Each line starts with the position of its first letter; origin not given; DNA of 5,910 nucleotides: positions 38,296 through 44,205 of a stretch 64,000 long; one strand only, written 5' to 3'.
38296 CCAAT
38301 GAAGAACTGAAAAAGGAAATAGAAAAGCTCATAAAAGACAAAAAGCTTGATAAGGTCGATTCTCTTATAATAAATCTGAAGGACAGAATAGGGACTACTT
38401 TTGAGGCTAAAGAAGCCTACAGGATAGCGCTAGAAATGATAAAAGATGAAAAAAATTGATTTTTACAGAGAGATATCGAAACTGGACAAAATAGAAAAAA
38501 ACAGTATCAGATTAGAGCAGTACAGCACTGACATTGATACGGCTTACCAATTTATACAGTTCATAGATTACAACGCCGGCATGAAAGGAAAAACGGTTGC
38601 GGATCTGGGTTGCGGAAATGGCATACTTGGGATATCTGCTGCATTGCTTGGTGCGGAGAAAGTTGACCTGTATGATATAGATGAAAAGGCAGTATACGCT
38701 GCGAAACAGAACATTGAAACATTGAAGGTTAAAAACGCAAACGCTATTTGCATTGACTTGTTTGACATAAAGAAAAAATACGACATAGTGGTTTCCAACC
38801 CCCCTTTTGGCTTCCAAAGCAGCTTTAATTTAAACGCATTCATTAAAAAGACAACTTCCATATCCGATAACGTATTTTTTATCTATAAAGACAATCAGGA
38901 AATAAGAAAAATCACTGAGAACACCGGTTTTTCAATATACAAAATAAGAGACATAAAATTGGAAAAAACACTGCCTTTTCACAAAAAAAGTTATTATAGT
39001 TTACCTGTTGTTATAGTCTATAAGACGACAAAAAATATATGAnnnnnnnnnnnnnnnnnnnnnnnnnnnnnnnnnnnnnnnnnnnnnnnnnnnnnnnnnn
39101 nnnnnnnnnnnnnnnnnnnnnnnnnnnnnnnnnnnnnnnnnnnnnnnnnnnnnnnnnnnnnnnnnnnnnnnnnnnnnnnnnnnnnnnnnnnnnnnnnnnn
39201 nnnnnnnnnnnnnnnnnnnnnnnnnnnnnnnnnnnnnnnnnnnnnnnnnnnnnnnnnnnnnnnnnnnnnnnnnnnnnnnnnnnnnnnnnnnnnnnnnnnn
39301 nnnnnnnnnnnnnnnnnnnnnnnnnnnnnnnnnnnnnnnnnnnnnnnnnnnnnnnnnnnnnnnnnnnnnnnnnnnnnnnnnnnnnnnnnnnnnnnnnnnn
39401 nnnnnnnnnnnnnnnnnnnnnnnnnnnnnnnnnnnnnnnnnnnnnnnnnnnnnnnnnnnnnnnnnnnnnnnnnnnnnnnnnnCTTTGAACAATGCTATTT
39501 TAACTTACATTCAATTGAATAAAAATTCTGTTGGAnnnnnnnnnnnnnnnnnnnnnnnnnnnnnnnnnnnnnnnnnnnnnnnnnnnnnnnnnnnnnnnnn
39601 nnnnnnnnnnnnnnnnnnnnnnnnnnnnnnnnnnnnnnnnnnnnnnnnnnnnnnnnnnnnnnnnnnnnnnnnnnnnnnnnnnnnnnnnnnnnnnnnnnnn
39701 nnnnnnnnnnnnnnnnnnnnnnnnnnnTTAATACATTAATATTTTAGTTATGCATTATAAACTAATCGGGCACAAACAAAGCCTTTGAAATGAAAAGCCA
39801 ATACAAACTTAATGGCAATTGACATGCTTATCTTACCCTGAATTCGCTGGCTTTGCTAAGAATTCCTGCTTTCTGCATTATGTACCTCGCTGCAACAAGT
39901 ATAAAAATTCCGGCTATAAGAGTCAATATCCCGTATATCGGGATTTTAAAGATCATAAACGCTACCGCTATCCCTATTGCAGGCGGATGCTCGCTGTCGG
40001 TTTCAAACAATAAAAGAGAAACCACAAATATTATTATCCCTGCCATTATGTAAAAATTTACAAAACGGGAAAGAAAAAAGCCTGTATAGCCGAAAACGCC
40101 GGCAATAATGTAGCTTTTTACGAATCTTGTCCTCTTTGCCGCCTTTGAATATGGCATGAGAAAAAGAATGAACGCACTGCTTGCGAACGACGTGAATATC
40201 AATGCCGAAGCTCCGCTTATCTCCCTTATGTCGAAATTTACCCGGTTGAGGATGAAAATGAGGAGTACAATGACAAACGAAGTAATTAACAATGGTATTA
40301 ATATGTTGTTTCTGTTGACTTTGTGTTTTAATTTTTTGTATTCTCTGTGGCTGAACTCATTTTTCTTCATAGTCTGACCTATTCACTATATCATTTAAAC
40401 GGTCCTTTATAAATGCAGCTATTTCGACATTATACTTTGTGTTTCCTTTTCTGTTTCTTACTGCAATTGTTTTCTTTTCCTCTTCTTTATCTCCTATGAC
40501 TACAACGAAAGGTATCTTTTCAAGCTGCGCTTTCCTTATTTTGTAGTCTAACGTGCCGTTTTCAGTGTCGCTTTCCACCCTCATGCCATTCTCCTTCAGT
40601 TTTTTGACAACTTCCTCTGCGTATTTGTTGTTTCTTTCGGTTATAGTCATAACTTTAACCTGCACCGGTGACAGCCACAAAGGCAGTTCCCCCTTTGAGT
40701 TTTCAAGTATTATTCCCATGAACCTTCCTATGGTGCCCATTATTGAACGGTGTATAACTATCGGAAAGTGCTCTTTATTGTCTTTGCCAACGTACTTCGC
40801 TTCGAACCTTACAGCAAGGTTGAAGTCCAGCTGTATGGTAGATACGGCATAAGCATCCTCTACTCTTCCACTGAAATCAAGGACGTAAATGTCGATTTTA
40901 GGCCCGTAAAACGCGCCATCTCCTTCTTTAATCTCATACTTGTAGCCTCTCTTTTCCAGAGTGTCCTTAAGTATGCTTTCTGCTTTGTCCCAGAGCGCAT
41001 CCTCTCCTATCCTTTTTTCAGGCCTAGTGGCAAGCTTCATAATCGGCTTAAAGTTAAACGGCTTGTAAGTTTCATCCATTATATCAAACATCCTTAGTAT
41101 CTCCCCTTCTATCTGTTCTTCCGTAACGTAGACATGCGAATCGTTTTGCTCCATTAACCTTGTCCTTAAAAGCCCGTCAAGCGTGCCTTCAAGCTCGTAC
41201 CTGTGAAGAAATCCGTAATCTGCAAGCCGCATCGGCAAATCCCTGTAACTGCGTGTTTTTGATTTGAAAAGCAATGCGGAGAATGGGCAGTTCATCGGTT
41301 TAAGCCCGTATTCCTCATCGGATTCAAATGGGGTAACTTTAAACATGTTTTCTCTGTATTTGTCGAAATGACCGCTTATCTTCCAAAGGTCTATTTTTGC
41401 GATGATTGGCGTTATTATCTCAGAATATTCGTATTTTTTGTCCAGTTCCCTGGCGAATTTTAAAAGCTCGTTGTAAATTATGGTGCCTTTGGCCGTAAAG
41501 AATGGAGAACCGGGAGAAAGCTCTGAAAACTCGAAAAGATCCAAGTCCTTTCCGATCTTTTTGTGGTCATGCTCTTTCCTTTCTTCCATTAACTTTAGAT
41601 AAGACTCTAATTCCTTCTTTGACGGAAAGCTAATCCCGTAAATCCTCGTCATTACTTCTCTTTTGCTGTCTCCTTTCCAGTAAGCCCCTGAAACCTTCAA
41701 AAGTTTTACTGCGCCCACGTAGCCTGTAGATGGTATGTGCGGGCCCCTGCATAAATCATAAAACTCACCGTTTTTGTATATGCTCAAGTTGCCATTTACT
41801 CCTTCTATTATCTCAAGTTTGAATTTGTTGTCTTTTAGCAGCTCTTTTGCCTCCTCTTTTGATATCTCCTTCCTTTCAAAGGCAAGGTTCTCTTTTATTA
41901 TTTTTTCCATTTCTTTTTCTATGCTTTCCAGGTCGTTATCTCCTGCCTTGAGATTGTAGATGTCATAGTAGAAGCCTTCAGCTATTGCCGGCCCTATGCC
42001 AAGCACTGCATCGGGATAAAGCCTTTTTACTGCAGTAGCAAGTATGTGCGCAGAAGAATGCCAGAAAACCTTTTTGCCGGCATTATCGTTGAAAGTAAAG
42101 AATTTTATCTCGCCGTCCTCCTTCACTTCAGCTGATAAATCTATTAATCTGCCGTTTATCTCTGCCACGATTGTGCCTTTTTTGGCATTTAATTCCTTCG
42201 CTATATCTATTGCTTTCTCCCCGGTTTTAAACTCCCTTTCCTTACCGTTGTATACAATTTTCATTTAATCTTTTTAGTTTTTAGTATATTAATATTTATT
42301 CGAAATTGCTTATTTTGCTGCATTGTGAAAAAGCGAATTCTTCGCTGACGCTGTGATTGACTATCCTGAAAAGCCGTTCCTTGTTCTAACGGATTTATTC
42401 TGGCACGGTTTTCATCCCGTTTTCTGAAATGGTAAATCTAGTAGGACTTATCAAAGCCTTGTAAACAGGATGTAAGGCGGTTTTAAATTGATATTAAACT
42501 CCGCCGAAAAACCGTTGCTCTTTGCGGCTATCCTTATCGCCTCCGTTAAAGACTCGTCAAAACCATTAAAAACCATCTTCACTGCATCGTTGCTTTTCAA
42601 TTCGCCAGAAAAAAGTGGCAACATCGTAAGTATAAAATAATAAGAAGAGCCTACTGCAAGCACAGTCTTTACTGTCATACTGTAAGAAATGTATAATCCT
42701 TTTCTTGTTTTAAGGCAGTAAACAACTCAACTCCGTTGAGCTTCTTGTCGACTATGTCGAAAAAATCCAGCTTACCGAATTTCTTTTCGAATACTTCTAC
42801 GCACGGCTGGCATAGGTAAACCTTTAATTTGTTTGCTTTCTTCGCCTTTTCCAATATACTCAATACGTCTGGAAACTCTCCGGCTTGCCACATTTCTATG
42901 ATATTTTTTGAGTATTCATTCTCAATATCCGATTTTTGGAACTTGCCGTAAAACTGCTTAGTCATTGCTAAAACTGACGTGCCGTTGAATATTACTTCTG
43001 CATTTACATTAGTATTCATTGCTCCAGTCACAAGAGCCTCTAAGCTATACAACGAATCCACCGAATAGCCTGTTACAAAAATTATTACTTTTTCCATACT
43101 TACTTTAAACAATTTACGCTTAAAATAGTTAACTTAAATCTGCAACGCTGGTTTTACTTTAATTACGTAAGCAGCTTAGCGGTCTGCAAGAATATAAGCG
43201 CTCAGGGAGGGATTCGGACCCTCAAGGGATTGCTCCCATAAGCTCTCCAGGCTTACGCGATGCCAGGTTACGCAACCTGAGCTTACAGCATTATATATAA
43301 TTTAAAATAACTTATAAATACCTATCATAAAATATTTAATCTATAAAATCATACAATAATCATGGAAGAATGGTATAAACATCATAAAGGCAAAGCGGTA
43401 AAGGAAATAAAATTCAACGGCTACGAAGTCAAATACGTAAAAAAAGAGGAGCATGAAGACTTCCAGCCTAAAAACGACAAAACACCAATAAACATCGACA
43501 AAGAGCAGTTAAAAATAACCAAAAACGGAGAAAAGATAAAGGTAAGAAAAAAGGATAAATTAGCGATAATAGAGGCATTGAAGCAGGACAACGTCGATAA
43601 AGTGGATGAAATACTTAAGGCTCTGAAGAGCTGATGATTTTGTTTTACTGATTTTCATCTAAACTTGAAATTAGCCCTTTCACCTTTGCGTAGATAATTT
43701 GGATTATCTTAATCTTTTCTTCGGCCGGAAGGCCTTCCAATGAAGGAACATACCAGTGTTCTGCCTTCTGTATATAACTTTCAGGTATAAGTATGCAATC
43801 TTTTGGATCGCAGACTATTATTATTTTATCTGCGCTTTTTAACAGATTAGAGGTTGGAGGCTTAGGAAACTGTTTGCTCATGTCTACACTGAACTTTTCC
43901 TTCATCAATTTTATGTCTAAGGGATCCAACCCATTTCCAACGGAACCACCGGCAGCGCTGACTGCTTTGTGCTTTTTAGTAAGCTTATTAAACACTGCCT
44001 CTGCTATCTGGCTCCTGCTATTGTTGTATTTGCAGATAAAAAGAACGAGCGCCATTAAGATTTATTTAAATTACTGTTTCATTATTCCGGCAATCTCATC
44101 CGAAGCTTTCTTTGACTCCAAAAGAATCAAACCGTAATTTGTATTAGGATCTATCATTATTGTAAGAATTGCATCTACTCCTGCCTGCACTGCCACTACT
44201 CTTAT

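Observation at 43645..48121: Seven-gene cluster linking pilin-like surface proteins to KaiC-like domains, an MglA-like GTPase, Roadblock/LC7 and an LMW phosphatase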

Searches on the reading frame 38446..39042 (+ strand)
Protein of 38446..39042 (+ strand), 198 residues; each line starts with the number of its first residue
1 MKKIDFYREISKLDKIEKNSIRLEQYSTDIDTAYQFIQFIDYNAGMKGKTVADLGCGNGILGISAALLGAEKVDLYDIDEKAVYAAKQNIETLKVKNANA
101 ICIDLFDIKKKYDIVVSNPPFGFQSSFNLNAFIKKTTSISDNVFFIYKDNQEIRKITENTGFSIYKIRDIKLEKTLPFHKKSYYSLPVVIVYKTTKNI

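Call 65: search_protein_families(library=pfam, proteins=[window:38446-39042:+], max_evalue=0.01)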
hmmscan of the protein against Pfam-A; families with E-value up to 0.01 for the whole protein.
window:38446-39042:+ (198 aa): 17 families
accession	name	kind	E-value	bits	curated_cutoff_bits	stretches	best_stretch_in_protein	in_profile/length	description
PF05175.20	MTS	-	1.1e-17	64.6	23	1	38-129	25-116/170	Methyltransferase small domain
PF06325.19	PrmA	-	1.7e-16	61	22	1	46-118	160-233/296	Ribosomal protein L11 methyltransferase (PrmA)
PF13847.12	Methyltransf_31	-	2.6e-12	47.1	27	1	47-152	3-96/145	Methyltransferase domain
PF03602.21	Cons_hypoth95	-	9.1e-11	42.2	24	1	46-168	40-171/182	Conserved hypothetical protein 95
PF13649.12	Methyltransf_25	-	4.5e-08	34.1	27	1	51-135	1-88/97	Methyltransferase domain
PF05891.18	Methyltransf_PK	-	2.5e-06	27.6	27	1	27-152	32-164/218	AdoMet dependent proline di-methyltransferase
PF02527.21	GidB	-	1e-05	25.4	27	1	47-157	49-157/184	rRNA small subunit methyltransferase G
PF10294.15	Methyltransf_16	-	1.6e-05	25.2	21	1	44-105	43-104/174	Lysine methyltransferase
PF03848.20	TehB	-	3.2e-05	23.9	20.4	1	46-134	29-118/193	Tellurite resistance protein TehB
PF01170.24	UPF0020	-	4.4e-05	23.7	22.3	1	76-122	82-132/197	RMKL-like, methyltransferase domain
PF08242.18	Methyltransf_12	-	4.5e-05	24.6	30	1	53-118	2-72/98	Methyltransferase domain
PF08241.18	Methyltransf_11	-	0.0012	19.9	21.2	1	53-118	2-67/95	Methyltransferase domain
PF02384.22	N6_Mtase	-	0.0018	18.1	20.4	1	90-127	102-139/311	N-6 DNA Methylase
PF12847.13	Methyltransf_18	-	0.002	18.6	27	1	47-103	14-72/151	Methyltransferase domain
PF07669.17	Eco57I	-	0.0031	18.1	25.3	1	96-140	69-105/171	Eco57I restriction-modification methylase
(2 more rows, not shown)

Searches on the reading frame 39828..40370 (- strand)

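Call 65: search_protein_families(library=pfam, proteins=[window:39828-40370:-], max_evalue=0.01)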
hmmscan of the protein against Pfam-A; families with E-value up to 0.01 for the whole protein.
window:39828-40370:- (180 aa): 1 family
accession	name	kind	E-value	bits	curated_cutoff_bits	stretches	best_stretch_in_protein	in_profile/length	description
PF04982.19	TM_HPP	-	6.7e-09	36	27.2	1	27-166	12-148/157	HPP, transmembrane region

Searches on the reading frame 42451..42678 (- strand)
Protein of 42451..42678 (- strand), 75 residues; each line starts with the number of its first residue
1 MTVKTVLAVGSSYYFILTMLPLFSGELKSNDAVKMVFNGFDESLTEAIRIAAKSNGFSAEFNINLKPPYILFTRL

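Call 3: search_protein_families(library=pfam, proteins=[window:42451-42678:-], max_evalue=0.1)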
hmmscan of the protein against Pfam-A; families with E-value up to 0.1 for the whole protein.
window:42451-42678:- (75 aa): 1 family
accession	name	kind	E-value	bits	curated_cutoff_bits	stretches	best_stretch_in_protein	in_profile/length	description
PF22513.2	FitA-like_RHH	-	0.083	13.3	27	0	40-60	8-28/39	Antitoxin FitA-like, ribbon-helix-helix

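Call 4: search_protein_families(library=ncbifam, proteins=[window:42451-42678:-], max_evalue=0.1)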
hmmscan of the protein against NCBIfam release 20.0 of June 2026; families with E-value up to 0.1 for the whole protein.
window:42451-42678:- (75 aa): 0 families

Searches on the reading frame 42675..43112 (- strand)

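Call 3: search_protein_families(library=pfam, proteins=[window:42675-43112:-], max_evalue=0.1)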
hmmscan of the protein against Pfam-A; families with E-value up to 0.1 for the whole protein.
window:42675-43112:- (145 aa): 1 family
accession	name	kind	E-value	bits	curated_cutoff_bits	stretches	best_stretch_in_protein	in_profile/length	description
PF02635.20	DsrE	-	0.0066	17.1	22.7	0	10-110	4-86/116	DsrE/DsrF-like family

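Call 4: search_protein_families(library=ncbifam, proteins=[window:42675-43112:-], max_evalue=0.1)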
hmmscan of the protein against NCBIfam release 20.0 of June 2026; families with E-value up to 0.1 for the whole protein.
window:42675-43112:- (145 aa): 0 families

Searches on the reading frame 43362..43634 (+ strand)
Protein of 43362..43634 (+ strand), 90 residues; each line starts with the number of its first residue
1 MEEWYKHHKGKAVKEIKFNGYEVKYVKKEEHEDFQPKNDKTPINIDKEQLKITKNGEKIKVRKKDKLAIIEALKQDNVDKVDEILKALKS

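Call 3: search_protein_families(library=pfam, proteins=[window:43362-43634:+], max_evalue=0.1)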
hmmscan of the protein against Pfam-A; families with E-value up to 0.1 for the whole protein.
window:43362-43634:+ (90 aa): 1 family
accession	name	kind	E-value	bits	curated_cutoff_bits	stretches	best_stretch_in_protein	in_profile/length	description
PF13363.11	BetaGal_dom3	-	0.056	13.5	27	0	10-29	51-70/75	Beta-galactosidase, domain 3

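Call 4: search_protein_families(library=ncbifam, proteins=[window:43362-43634:+], max_evalue=0.1)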
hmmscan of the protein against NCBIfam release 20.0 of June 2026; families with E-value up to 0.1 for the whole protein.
window:43362-43634:+ (90 aa): 0 families

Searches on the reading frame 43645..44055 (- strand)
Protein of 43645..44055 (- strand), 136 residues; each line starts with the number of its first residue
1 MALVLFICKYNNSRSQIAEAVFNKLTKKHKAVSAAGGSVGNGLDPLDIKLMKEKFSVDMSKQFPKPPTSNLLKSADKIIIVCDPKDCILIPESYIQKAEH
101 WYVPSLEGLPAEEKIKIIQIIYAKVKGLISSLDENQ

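Call 3: search_protein_families(library=pfam, proteins=[window:43645-44055:-], max_evalue=0.1)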
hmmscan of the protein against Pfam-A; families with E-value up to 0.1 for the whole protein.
window:43645-44055:- (136 aa): 1 family
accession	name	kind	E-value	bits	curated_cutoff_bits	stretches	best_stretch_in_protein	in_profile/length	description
PF01451.26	LMWPc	-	1.2e-11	45.5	23.2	1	4-84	1-87/144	Low molecular weight phosphotyrosine protein phosphatase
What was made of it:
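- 43645..44055 (-): W7: LMWP-fold protein (136 aa), most like a thioredoxin-coupled arsenate reductase (CX5R P-loop plus Cys82 and Cys87). A recent add-on to the cluster. LMWPc E 1e-11 (call 3).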

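Call 4: search_protein_families(library=ncbifam, proteins=[window:43645-44055:-], max_evalue=0.1)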
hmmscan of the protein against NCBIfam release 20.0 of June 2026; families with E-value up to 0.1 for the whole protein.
window:43645-44055:- (136 aa): 3 families
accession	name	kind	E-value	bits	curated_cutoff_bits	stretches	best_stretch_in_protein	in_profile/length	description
TIGR02691.1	arsC_pI258_fam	equivalog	8.7e-12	45.4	174.3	1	4-118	1-115/129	arsenate reductase (thioredoxin)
TIGR02689.1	ars_reduc_gluta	equivalog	5.9e-11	42.6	157.6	1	4-127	3-124/126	arsenate reductase, glutathione/glutaredoxin type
NF010053.0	PRK13530.1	subfamily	9e-11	42.3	215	1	4-127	6-123/133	arsenate reductase (thioredoxin)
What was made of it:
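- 43645..44055 (-): Best NCBIfam hits are ArsC families (call 4).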

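Call 37: search_solved_structures(query=window:43645-44055:-, max_evalue=0.01, show_alignments=3)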
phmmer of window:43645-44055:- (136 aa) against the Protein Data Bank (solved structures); distinct sequences matched with E-value up to 0.01: 16.
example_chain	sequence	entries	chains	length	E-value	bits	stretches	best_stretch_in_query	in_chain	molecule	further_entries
3rh0_A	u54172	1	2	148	5e-10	42.9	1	2-118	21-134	ARSENATE REDUCTASE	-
3t38_A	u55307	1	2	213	7.4e-10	42.3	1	4-130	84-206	Arsenate Reductase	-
1y1l_A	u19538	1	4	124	1.9e-09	41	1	4-129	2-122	arsenate reductase (arsC)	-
1jl3_A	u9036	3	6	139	6.6e-08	36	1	3-104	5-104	ARSENATE REDUCTASE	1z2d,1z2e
2cd7_A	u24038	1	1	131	1.5e-07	34.8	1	4-105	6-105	PROTEIN ARSC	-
1lju_A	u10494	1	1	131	4e-07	33.5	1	4-105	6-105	arsenate reductase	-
1ljl_A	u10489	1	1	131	7.7e-07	32.6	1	4-105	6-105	arsenate reductase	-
2l19_A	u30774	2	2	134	1.3e-06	31.8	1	2-126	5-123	Arsenate reductase | Glutaredoxin arsenate reductase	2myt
1lk0_A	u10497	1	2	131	3.8e-06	30.3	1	4-105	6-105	arsenate reductase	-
1jf8_A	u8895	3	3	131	9.8e-06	29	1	4-105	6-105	arsenate reductase | Protein arsC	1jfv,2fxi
2ipa_B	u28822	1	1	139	1.1e-05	28.8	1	3-104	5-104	Protein arsC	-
2l17_A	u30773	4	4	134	2.1e-05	27.9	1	2-126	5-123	Arsenate reductase | Glutaredoxin arsenate reductase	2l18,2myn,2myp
2myu_A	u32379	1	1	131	5.4e-05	26.6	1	2-126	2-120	Glutaredoxin arsenate reductase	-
1rxe_A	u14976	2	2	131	0.00018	24.9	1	4-105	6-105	Arsenate reductase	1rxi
4egs_A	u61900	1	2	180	0.0011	22.3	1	4-86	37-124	Ribose 5-phosphate isomerase RpiB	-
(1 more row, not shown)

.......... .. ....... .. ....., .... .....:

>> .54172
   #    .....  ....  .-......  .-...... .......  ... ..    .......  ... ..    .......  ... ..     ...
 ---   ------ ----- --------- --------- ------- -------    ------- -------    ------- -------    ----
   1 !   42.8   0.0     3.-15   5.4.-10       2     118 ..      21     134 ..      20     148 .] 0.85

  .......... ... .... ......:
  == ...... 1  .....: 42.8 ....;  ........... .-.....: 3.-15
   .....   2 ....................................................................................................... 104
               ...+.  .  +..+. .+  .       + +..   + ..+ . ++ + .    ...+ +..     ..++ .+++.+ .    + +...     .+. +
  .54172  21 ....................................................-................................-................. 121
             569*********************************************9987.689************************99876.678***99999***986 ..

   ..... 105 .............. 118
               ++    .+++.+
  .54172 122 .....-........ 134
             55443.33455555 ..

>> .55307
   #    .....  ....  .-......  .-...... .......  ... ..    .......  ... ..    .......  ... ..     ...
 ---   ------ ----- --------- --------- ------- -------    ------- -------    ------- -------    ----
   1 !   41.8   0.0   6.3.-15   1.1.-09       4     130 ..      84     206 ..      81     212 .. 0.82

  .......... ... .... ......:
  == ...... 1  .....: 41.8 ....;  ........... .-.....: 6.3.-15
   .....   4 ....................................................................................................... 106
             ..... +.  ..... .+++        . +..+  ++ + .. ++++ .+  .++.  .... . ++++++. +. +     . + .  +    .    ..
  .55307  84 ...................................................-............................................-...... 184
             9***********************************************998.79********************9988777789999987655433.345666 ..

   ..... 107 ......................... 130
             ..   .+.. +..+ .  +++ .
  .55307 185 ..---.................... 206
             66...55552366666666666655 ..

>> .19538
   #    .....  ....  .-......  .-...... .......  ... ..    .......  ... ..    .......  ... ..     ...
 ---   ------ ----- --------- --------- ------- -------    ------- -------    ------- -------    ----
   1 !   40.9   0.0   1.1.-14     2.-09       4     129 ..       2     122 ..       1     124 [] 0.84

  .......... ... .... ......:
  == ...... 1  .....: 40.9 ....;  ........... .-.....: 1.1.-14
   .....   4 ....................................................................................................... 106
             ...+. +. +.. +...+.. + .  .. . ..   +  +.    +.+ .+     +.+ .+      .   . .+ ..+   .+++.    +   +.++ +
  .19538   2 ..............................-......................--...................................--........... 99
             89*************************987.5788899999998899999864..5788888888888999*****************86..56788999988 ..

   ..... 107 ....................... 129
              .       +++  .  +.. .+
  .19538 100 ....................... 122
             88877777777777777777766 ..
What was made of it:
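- On Thioredoxin-coupled arsenate reductase (ArsC, LMWP type): The pair aligns with the Cys pair of A. fulgidus 1y1l (call 37).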

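Call 92: search_protein_families(library=padloc, proteins=[window:43645-44055:-], max_evalue=0.01)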
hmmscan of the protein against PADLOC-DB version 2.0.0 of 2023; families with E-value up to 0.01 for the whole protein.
window:43645-44055:- (136 aa): 0 families
